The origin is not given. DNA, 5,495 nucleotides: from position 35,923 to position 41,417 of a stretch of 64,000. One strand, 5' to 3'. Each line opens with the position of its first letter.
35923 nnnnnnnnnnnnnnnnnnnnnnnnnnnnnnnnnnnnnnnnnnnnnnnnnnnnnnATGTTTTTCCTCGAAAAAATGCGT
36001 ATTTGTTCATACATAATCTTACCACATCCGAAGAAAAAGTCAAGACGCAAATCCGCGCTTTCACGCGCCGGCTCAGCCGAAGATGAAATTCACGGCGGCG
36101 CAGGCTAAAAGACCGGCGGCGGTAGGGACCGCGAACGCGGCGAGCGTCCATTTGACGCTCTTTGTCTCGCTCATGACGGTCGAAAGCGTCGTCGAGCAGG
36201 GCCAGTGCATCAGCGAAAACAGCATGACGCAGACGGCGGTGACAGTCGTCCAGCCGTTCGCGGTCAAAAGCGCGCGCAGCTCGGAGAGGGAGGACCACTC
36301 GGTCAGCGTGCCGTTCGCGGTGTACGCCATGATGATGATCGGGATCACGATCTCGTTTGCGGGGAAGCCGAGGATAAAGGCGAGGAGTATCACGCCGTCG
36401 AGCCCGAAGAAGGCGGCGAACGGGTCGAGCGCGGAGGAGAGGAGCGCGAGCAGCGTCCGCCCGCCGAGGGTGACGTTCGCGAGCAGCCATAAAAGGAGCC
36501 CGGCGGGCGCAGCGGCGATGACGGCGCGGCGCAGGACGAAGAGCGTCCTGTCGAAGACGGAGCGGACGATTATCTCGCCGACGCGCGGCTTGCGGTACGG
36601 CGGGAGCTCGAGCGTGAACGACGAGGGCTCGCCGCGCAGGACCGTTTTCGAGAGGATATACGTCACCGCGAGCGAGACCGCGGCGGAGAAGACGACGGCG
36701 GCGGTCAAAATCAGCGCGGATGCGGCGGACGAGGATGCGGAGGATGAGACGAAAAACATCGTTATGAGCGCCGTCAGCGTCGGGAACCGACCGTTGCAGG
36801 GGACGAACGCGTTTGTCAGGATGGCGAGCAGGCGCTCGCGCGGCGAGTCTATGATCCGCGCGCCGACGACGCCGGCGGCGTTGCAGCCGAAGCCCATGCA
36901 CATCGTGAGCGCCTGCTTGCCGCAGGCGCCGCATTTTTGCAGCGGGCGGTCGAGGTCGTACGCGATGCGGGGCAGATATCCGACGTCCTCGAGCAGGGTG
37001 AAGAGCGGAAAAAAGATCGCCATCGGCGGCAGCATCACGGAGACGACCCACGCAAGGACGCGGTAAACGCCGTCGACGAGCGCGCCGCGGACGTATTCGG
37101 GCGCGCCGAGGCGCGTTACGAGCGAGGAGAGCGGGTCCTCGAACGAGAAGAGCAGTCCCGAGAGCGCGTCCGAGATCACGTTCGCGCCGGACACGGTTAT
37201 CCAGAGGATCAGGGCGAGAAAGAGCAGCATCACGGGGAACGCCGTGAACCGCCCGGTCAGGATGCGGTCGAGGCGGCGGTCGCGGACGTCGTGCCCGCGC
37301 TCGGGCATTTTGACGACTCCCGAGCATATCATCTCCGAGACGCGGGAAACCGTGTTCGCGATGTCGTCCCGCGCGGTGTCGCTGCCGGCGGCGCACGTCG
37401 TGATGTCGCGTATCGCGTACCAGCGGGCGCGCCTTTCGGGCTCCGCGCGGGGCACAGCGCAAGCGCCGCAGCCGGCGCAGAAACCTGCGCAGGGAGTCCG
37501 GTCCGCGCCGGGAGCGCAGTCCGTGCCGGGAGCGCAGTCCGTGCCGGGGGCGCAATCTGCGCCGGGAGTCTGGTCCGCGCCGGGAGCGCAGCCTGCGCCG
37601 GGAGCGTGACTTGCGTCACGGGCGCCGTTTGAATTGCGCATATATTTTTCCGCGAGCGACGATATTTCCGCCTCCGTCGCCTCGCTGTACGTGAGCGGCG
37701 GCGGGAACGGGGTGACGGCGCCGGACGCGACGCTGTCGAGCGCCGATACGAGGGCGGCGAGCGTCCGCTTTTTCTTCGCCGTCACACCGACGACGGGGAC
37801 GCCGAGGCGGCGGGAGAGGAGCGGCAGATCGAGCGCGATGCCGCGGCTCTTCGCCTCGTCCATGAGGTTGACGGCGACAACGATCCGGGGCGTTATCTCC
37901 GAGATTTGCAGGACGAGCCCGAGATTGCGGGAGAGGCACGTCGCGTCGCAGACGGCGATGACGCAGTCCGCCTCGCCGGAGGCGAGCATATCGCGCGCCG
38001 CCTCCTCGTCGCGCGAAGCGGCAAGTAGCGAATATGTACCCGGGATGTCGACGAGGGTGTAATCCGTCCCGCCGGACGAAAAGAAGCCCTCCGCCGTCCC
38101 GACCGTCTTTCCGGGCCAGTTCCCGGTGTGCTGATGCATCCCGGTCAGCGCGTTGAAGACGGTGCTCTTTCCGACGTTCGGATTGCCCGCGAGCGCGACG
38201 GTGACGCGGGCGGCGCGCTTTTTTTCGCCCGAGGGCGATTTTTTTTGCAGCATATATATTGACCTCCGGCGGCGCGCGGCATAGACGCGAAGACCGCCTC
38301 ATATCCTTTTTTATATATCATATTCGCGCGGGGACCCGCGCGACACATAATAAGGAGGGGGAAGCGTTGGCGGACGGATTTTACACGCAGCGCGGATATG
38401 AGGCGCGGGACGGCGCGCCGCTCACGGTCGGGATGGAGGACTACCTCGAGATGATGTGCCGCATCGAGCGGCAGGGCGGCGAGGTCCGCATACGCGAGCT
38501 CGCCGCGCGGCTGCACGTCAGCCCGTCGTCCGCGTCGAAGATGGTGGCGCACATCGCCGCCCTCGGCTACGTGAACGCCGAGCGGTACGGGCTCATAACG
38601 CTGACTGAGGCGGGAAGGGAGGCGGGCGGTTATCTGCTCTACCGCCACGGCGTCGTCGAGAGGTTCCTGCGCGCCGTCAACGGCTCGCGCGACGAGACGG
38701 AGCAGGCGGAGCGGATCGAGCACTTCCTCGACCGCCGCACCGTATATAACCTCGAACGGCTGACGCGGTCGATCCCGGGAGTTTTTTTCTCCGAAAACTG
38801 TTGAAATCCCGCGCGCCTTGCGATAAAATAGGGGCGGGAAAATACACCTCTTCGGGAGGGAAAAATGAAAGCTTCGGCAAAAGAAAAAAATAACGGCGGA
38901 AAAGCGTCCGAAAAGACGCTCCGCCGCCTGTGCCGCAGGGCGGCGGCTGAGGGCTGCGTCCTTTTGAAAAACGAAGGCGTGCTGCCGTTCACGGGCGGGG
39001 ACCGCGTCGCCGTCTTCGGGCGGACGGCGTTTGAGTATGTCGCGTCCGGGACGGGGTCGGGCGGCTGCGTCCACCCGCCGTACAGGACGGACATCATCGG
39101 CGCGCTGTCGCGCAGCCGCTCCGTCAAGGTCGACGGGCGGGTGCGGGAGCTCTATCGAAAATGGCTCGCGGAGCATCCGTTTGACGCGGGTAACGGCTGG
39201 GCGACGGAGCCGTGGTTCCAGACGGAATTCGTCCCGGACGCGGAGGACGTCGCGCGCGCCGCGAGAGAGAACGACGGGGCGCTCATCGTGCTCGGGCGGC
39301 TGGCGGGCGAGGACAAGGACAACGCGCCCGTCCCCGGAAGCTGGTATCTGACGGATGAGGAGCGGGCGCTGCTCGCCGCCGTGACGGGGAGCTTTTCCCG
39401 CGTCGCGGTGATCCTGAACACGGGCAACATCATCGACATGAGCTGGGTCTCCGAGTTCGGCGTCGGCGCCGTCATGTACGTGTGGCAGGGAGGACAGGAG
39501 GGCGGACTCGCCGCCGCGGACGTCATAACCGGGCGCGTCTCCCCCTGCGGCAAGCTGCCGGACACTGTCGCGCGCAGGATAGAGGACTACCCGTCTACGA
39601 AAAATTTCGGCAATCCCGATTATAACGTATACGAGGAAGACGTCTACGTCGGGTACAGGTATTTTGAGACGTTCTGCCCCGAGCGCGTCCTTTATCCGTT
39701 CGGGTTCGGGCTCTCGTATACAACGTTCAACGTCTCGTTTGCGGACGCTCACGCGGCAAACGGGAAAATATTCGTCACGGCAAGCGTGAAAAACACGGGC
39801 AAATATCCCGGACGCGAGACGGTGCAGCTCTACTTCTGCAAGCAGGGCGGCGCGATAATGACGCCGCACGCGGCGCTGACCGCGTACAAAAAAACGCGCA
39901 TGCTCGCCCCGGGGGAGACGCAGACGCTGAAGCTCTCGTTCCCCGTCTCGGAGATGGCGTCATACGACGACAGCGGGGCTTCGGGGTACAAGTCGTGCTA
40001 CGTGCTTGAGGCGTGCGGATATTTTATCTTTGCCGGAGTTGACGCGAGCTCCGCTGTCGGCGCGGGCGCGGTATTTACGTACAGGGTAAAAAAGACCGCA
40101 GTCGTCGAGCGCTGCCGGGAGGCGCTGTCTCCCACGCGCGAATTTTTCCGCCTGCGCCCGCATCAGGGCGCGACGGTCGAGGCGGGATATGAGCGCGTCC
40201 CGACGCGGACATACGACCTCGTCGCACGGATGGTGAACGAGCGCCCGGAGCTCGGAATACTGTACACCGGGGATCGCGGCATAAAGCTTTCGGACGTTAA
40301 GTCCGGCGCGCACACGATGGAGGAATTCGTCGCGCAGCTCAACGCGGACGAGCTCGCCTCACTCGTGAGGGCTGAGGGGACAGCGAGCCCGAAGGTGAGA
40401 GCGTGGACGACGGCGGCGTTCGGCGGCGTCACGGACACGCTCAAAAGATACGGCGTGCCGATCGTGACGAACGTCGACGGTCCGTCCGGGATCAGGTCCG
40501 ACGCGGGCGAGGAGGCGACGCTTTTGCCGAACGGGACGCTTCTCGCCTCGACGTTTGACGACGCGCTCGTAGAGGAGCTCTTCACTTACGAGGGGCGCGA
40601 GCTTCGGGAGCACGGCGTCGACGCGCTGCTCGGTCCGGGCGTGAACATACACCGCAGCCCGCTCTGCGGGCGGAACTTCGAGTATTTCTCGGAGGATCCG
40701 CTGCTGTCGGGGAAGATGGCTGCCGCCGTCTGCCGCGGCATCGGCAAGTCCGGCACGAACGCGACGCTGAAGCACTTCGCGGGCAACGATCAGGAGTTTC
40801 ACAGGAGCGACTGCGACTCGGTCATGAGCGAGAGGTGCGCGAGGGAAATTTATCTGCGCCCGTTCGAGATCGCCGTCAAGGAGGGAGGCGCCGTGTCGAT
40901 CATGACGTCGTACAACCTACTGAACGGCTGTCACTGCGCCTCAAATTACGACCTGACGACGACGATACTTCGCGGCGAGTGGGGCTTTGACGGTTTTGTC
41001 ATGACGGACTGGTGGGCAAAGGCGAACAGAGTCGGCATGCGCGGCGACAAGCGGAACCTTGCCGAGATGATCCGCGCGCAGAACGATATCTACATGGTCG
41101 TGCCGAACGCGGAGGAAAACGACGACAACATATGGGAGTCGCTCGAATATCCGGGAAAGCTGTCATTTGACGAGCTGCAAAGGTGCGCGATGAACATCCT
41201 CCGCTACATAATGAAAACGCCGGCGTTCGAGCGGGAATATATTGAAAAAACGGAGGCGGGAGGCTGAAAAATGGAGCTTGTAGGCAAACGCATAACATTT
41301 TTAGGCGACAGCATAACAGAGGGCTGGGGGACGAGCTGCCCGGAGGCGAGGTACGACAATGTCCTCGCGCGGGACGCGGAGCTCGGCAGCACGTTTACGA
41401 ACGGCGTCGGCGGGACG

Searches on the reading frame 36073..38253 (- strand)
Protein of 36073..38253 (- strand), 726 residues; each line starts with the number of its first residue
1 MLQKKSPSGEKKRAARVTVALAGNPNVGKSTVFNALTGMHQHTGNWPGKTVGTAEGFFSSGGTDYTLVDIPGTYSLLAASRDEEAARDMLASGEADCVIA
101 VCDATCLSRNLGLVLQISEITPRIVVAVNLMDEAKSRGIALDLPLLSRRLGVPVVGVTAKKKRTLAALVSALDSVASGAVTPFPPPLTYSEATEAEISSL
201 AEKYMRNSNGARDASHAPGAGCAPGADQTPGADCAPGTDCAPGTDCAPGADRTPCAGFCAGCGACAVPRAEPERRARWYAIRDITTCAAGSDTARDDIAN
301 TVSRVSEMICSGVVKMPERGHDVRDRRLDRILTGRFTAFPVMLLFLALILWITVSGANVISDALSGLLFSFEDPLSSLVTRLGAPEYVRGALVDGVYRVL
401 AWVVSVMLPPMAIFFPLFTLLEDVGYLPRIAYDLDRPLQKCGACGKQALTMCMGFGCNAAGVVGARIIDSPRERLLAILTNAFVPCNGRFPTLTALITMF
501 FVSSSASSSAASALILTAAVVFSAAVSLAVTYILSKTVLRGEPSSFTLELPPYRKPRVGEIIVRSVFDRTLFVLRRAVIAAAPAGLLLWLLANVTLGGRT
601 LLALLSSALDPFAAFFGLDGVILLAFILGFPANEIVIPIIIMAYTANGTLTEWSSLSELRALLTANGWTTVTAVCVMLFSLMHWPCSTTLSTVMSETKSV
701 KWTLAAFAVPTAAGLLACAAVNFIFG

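Call 43: search_protein_families(library=pfam, proteins=[window:36073-38253:-], max_evalue=0.00001)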
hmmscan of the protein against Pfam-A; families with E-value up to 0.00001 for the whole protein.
window:36073-38253:- (726 aa): 4 families
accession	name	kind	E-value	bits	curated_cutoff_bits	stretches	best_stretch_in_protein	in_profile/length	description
PF02421.24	FeoB_N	-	7.2e-55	185.2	27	1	18-171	2-155/156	Ferrous iron transport protein B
PF07670.19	Gate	-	1.1e-24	87.2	29.6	2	405-495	2-99/104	Nucleoside recognition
PF01926.29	MMR_HSR1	-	2.9e-19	69.7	21.9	1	18-120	1-99/113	50S ribosome-binding GTPase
PF07664.17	FeoB_C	-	7.1e-14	51.7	26.6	1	518-565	3-51/54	Ferrous iron transport protein B C terminus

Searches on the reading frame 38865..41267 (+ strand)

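Call 43: search_protein_families(library=pfam, proteins=[window:38865-41267:+], max_evalue=0.00001)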
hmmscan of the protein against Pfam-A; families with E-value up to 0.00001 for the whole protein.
window:38865-41267:+ (800 aa): 3 families
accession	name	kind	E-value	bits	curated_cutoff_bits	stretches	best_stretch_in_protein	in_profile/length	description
PF01915.27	Glyco_hydro_3_C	-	2.6e-38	132.4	31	1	32-285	2-200/200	Glycosyl hydrolase family 3 C-terminal domain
PF00933.27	Glyco_hydro_3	-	2.7e-34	119.5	27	1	490-761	22-297/316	Glycosyl hydrolase family 3 N terminal domain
PF14310.12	Fn3-like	-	3.4e-08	33.9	25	1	318-390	1-67/71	Fibronectin type III-like domain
